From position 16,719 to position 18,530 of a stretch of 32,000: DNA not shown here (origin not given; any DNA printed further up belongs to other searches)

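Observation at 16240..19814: Three-gene orphan cluster sits where rpoB-rpoC normally follow rplL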

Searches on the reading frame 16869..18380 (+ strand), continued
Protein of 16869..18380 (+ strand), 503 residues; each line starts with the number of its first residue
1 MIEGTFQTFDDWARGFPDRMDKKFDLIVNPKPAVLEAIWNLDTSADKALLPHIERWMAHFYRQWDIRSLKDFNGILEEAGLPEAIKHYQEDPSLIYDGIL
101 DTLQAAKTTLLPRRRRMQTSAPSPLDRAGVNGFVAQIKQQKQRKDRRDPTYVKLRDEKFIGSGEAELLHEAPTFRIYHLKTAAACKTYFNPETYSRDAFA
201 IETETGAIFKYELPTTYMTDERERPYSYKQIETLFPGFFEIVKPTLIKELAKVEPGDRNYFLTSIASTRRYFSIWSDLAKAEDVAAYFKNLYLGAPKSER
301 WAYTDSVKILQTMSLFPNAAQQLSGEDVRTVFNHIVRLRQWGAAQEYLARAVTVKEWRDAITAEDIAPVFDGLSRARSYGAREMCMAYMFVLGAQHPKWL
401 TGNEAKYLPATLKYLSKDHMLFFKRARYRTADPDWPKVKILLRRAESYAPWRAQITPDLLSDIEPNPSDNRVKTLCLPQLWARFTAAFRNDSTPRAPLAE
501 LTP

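Call 95: search_solved_structures(query=A2, max_evalue=10)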
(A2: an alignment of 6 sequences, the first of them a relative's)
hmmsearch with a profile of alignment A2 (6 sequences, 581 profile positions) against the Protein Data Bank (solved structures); distinct sequences matched with E-value up to 10: 1.
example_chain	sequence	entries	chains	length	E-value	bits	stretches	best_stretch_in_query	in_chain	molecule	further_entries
4dbb_A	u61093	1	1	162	0.43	12.4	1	103-194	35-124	Amyloid beta A4 precursor protein-binding family A member 1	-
